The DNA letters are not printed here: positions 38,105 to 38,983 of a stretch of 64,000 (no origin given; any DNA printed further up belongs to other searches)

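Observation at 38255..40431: BadA/HbaA-type aromatic acid-CoA ligase co-transcribed with an HD-domain hydrolase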

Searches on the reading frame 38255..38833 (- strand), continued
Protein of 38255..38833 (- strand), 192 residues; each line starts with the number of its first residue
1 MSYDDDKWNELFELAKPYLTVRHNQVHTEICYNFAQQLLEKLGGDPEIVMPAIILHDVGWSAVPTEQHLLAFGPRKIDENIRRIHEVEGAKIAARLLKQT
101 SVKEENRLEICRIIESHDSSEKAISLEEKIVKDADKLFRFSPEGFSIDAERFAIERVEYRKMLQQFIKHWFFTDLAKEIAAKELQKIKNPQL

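Call 87: find_homologous_proteins(query=L088:11881-12552:+)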
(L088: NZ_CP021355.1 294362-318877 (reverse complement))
Query L088:11881-12552:+ (223 aa): 1129 proteins with E <= 0.001 among 2440 candidates; the best 120 are listed.
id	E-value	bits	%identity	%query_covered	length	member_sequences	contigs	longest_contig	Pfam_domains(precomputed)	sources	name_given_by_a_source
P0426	2.3e-142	490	100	100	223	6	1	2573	PF01966.29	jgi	jgi:hypothetical protein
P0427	6.5e-134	463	93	100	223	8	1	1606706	PF01966.29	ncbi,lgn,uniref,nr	ncbi:HD domain-containing protein [Rhodococcus zopfii]|uniref:HD domain-containing protein n=2 Tax=R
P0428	4.7e-128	444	87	100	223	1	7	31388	PF01966.29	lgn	-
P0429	4.2e-123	428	86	93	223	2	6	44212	PF01966.29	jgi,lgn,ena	-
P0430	1.7e-119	416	83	100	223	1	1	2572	PF01966.29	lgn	-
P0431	2.2e-118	412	81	100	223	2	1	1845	PF01966.29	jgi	jgi:hypothetical protein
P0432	1.7e-117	409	82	99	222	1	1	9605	PF01966.29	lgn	-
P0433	2.3e-115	402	79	100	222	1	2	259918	PF01966.29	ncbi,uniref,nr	ncbi:HD domain-containing protein [Microtetraspora fusca]|uniref:HD domain-containing protein n=1 Ta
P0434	3.2e-114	398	78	99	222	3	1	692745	PF01966.29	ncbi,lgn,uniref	ncbi:HD domain-containing protein [Terrabacter sp. 2RAF25]|uniref:HD domain-containing protein n=1 T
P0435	3.9e-114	398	83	93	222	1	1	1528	PF01966.29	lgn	-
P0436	7.9e-114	397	79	100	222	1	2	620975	PF01966.29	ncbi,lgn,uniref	ncbi:HD domain-containing protein [Microtetraspora glauca]|uniref:HD domain-containing protein n=1 T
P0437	1.3e-113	396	78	100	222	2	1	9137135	PF01966.29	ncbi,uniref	ncbi:HD domain-containing protein [Microtetraspora malaysiensis]|uniref:HD domain-containing protein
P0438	1.4e-113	396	78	99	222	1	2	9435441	PF01966.29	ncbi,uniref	ncbi:HD domain-containing protein [Microtetraspora malaysiensis]|uniref:HD domain-containing protein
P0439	1.6e-113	396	78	100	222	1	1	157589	PF01966.29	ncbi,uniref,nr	ncbi:HD domain-containing protein [Microtetraspora sp. AC03309]|uniref:HD domain-containing protein 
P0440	2.3e-113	396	79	98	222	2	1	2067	PF01966.29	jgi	jgi:hypothetical protein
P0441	2.7e-113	395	77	99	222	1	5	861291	PF01966.29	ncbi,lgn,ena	ncbi:HD domain-containing protein [Terrabacter sp. AAH1]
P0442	4.9e-113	395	77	99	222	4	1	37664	PF01966.29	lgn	-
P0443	1.1e-112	393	76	99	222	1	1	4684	PF01966.29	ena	-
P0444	1.2e-112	393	79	98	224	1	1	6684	PF01966.29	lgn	-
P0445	1.6e-112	393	79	98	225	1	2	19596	PF01966.29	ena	-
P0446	2.2e-112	392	79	100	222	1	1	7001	PF01966.29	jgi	jgi:hypothetical protein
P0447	2.8e-112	392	78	99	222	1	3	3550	PF01966.29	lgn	-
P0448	3.3e-112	392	79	100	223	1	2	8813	PF01966.29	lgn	-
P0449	3.5e-112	392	76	99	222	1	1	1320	PF01966.29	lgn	-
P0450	3.7e-112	392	76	99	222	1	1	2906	PF01966.29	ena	-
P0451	1.1e-111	390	77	99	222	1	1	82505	PF01966.29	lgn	-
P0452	1.2e-111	390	77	100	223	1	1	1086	PF01966.29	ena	-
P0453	1.3e-111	390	77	100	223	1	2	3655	PF01966.29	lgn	-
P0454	1.4e-111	390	77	100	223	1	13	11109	PF01966.29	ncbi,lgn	ncbi:MAG: HD domain-containing protein [Leucobacter sp.]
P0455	1.7e-111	390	77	100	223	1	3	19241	PF01966.29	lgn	-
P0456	2.0e-111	389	77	100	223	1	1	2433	PF01966.29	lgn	-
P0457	2.0e-111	389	77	100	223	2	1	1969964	PF01966.29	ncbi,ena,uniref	ncbi:HD domain-containing protein [Leucobacter sp. gxy201]|uniref:HD domain-containing protein n=1 T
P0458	2.1e-111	389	78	99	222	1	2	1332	PF01966.29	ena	-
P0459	2.3e-111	389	77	98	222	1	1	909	PF01966.29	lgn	-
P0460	2.8e-111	389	77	99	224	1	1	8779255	PF01966.29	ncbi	ncbi:HD domain-containing protein [Streptomyces sp. JNUCC 63]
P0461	2.9e-111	389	77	99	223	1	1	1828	PF01966.29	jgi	jgi:hypothetical protein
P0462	3.3e-111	389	77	99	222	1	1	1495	PF01966.29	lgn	-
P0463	4.6e-111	388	77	100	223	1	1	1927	PF01966.29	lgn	-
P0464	5.0e-111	388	77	100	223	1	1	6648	PF01966.29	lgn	-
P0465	7.2e-111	387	76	99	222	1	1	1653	PF01966.29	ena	-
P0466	1.1e-110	387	77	99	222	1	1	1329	PF01966.29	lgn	-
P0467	1.1e-110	387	76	99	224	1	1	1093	PF01966.29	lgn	-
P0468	1.3e-110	387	78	93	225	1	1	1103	PF01966.29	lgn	-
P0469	1.4e-110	386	76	99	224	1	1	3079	PF01966.29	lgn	-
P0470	1.5e-110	386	77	100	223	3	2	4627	PF01966.29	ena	-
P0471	1.9e-110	386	77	100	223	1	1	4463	PF01966.29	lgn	-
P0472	2.0e-110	386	77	98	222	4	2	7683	PF01966.29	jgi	jgi:putative nucleotidyltransferase with HDIG domain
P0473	2.9e-110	385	77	94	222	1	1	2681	PF01966.29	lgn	-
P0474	3.5e-110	385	76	100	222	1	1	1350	PF01966.29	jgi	jgi:hypothetical protein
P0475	4.7e-110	385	77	98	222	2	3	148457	PF01966.29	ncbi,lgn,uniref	ncbi:HD domain-containing protein [Nocardioides sp.]|uniref:HD domain-containing protein n=1 Tax=Noc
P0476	6.1e-110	384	76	99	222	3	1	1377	PF01966.29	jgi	jgi:hypothetical protein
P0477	8.1e-110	384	78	94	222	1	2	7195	PF01966.29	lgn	-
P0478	9.3e-110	384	76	100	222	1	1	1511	PF01966.29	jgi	jgi:hypothetical protein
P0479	9.4e-110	384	74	99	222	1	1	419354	PF01966.29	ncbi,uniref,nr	ncbi:HD domain-containing protein [Nocardioides terrigena]|uniref:HD domain-containing protein n=1 T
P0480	9.5e-110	384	75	99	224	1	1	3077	PF01966.29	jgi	jgi:hypothetical protein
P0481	9.6e-110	384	76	100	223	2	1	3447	PF01966.29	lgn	-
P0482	1.1e-109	384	75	99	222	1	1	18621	PF01966.29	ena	-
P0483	1.1e-109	384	78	98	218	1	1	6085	PF01966.29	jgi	jgi:putative nucleotidyltransferase with HDIG domain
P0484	1.2e-109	384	77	100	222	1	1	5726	PF01966.29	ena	-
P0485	1.2e-109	383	75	99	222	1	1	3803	PF01966.29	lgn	-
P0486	1.4e-109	383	77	98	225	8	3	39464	PF01966.29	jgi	jgi:hypothetical protein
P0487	2.0e-109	383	77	99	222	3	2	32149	PF01966.29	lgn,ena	-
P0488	2.0e-109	383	76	100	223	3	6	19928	PF01966.29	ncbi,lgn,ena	-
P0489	2.3e-109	383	77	95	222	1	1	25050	PF01966.29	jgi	jgi:hypothetical protein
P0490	4.3e-109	382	76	99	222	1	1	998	PF01966.29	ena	-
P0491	4.9e-109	381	76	98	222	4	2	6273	PF01966.29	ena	-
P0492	5.4e-109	381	75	99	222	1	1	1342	PF01966.29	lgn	-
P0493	7.0e-109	381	75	98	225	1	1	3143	PF01966.29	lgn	-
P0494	9.2e-109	381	75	100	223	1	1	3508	PF01966.29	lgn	-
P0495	1.1e-108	380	76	99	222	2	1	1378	PF01966.29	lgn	-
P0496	1.2e-108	380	76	94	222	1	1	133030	PF01966.29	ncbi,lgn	-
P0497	1.3e-108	380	76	99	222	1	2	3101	PF01966.29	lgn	-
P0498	1.4e-108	380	76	100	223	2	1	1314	PF01966.29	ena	-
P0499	1.5e-108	380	76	93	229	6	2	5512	PF01966.29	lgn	-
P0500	1.5e-108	380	76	99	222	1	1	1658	PF01966.29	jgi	jgi:HD domain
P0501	1.7e-108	380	77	99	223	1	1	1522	PF01966.29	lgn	-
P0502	1.7e-108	380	76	99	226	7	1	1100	PF01966.29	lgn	-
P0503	2.1e-108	379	75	99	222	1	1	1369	PF01966.29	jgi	jgi:HD superfamily phosphodiesterase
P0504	2.1e-108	379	75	100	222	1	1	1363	PF01966.29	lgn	-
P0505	2.2e-108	379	77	100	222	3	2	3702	PF01966.29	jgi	jgi:hypothetical protein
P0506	2.4e-108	379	74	100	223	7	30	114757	PF01966.29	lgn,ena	-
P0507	2.8e-108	379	77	98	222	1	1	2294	PF01966.29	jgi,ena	-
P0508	2.9e-108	379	75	100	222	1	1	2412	PF01966.29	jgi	jgi:hypothetical protein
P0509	2.9e-108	379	76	99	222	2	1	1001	PF01966.29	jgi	jgi:hypothetical protein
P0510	3.4e-108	379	74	99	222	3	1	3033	PF01966.29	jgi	jgi:HD superfamily phosphodiesterase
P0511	3.4e-108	379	76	95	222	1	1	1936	PF01966.29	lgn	-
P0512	4.5e-108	378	75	98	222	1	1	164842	PF01966.29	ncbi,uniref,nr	ncbi:HD domain-containing protein [Saccharomonospora iraqiensis]|uniref:HD domain-containing protein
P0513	5.3e-108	378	75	99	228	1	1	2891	PF01966.29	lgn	-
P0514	5.5e-108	378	76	100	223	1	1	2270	PF01966.29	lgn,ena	-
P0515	7.1e-108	378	76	98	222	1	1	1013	PF01966.29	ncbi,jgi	jgi:hypothetical protein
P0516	7.1e-108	378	74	99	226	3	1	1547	PF01966.29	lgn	-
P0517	1.1e-107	377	74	100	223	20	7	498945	PF01966.29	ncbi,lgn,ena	-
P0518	1.8e-107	376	75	99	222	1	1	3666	PF01966.29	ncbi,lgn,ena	-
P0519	2.0e-107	376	74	100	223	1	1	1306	PF01966.29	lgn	-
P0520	2.3e-107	376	75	98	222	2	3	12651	PF01966.29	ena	-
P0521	2.7e-107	376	76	98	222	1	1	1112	PF01966.29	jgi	jgi:hypothetical protein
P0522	2.7e-107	376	77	96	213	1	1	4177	PF01966.29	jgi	jgi:hypothetical protein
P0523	3.5e-107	375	74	100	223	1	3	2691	PF01966.29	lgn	-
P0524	3.5e-107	375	74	100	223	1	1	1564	PF01966.29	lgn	-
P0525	3.7e-107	375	76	100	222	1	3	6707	PF01966.29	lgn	-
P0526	4.4e-107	375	76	100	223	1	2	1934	PF01966.29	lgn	-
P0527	4.6e-107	375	74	100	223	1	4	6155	PF01966.29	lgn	-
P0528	4.9e-107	375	74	99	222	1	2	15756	PF01966.29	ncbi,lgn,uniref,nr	ncbi:HD domain-containing protein [Saccharopolyspora shandongensis]|uniref:HD domain-containing prot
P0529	5.2e-107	375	75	98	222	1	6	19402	PF01966.29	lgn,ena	-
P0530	5.4e-107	375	75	98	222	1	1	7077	PF01966.29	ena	-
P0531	6.1e-107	375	76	98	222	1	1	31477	PF01966.29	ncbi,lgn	-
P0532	6.7e-107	375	75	100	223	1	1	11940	PF01966.29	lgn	-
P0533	7.6e-107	374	74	100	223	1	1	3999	PF01966.29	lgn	-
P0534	8.0e-107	374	74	100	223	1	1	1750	PF01966.29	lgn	-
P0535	1.1e-106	374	74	99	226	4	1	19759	PF01966.29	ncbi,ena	-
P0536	1.1e-106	374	74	100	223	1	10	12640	PF01966.29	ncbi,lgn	-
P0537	1.2e-106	374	75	98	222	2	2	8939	PF01966.29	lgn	-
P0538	1.2e-106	374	75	100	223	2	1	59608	PF01966.29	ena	-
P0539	1.4e-106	373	76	98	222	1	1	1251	PF01966.29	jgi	-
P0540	1.9e-106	373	74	100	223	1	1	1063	PF01966.29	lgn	-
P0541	1.9e-106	373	72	100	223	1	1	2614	PF01966.29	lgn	-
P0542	2.1e-106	373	76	96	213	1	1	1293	PF01966.29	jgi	jgi:hypothetical protein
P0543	2.5e-106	373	76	96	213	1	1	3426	PF01966.29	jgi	jgi:hypothetical protein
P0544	2.9e-106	372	75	99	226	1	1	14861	PF01966.29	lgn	-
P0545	3.1e-106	372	75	98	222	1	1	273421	PF01966.29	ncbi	ncbi:HD domain-containing protein [Blastococcus sp. SYSU D00820]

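Call 90: find_encoding_contigs(protein=P0437, flank=9000, max_places=1)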
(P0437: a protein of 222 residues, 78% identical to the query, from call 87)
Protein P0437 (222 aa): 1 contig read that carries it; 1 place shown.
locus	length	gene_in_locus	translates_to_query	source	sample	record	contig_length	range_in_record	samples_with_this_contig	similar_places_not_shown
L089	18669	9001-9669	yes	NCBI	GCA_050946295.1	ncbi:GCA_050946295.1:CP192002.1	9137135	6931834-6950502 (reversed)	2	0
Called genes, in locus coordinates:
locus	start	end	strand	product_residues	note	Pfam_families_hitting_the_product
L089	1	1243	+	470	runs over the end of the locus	PF05406:WGR, PF13570:Beta-prop_ACSF4, PF13360:PQQ_2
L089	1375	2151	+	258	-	PF12802:MarR_2 (weak), PF25212:HVO_A0114 (faint), PF09339:HTH_IclR, PF01614:IclR_C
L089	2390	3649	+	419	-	PF00067:p450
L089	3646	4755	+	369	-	PF01326:PPDK_N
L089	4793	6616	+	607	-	PF00391:PEP-utilizers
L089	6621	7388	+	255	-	PF00106:adh_short, PF01370:Epimerase, PF08659:KR, PF13561:adh_short_C2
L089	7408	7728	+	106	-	PF00111:Fer2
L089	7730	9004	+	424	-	PF07992:Pyr_redox_2, PF00070:Pyr_redox, PF14759:Reductase_C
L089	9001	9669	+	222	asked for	PF01966:HD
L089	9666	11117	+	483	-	PF00171:Aldedh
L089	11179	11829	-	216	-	PF01209:Ubie_methyltran, PF13489:Methyltransf_23, PF01135:PCMT, PF05175:MTS (weak), PF13847:Methyltransf_31, PF08241:Methyltransf_11, PF08242:Methyltransf_12, PF13649:Methyltransf_25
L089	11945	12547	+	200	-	PF00440:TetR_N, PF14278:TetR_C_8 (weak)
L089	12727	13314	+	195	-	-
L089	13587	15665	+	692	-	PF07730:HisKA_3, PF02518:HATPase_c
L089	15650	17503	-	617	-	PF00144:Beta-lactamase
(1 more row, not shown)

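Call 97: find_encoding_contigs(protein=P0124, flank=8000, max_places=1)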
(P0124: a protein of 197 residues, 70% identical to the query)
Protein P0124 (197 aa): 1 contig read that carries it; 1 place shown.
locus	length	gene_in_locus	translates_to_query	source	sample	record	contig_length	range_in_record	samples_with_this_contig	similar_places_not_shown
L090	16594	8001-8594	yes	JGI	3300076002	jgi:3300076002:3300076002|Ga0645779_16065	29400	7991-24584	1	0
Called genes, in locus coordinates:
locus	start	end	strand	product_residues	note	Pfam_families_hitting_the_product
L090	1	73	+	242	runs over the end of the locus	PF13555:AAA_29 (faint), PF02463:SMC_N, PF00005:ABC_tran, PF13304:AAA_21 (faint), PF13401:AAA_22 (faint)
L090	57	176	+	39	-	-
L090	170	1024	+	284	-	PF02463:SMC_N (weak), PF00005:ABC_tran, PF13304:AAA_21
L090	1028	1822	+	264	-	PF02361:CbiQ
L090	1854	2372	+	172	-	PF01416:PseudoU_synth_1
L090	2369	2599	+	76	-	PF01416:PseudoU_synth_1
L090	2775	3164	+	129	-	PF00572:Ribosomal_L13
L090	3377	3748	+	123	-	PF00380:Ribosomal_S9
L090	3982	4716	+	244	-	PF01884:PcrB, PF00977:His_biosynth (weak)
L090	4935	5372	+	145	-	-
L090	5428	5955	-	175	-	PF02417:Chromate_transp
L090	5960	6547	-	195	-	PF02417:Chromate_transp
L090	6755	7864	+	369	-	PF24883:NPHP3_N (weak), PF20720:nSTAND3 (faint)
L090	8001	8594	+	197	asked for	PF01966:HD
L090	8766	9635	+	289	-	PF01040:UbiA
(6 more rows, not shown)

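Call 98: find_encoding_contigs(protein=P0137, flank=8000, max_places=1)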
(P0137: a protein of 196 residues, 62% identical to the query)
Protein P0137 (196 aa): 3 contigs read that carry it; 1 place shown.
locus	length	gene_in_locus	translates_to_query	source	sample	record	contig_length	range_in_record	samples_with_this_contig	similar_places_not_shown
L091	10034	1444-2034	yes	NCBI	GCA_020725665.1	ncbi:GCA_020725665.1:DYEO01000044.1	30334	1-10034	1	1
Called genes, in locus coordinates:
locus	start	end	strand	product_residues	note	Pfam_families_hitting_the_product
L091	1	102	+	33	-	?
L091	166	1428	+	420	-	PF07690:MFS_1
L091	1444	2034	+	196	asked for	PF01966:HD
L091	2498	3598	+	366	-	PF01571:GCV_T, PF08669:GCV_T_C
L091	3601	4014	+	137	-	PF01597:GCV_H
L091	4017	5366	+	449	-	PF02347:GDC-P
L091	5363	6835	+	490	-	PF02347:GDC-P (faint), PF00266:Aminotran_5 (weak), PF21478:GcvP2_C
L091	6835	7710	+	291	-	-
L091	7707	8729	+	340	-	PF04055:Radical_SAM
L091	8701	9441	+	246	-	PF21948:LplA-B_cat, PF03099:BPL_LplA_LipB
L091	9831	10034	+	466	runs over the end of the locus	PF00890:FAD_binding_2 (faint), PF01134:GIDA (weak), PF01266:DAO (faint), PF07992:Pyr_redox_2, PF12831:FAD_oxidored (weak), PF13738:Pyr_redox_3, PF00070:Pyr_redox, PF02852:Pyr_redox_dim, +1 more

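Call 99: find_encoding_contigs(protein=P0141, flank=8000, max_places=1)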
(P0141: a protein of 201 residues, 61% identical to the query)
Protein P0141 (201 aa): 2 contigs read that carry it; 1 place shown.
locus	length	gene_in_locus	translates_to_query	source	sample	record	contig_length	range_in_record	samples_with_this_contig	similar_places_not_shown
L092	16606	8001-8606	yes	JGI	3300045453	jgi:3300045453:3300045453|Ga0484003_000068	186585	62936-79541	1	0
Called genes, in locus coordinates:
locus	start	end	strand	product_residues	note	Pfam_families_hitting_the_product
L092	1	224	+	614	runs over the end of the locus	PF02730:AFOR_N, PF01314:AFOR_C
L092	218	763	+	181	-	PF00702:Hydrolase (weak), PF08282:Hydrolase_3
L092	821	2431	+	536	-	PF01266:DAO (faint), PF01946:Thi4 (weak), PF13450:NAD_binding_8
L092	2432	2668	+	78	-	-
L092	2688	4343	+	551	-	PF01266:DAO (weak), PF01946:Thi4 (weak), PF13450:NAD_binding_8 (weak)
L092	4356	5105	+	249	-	PF00106:adh_short, PF08659:KR, PF13561:adh_short_C2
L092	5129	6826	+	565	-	PF27448:Rph_4th, PF00391:PEP-utilizers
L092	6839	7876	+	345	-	PF01326:PPDK_N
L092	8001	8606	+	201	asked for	PF01966:HD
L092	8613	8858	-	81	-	PF11127:YgaP-like_TM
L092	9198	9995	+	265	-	PF00142:Fer4_NifH (faint), PF01656:CbiA, PF02374:ArsA_ATPase, PF10609:ParA (weak), PF13614:AAA_31, PF13500:AAA_26 (faint)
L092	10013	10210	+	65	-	-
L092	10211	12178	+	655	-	PF00005:ABC_tran, PF02463:SMC_N (faint), PF13191:AAA_16 (faint), PF13555:AAA_29 (faint), PF00004:AAA (faint), PF12848:ABC_tran_Xtn, PF00005:ABC_tran, PF16326:ABC_tran_CTD, +4 more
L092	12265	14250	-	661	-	PF03063:Prismane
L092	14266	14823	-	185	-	PF02915:Rubrerythrin, PF21349:RUBY_RBDX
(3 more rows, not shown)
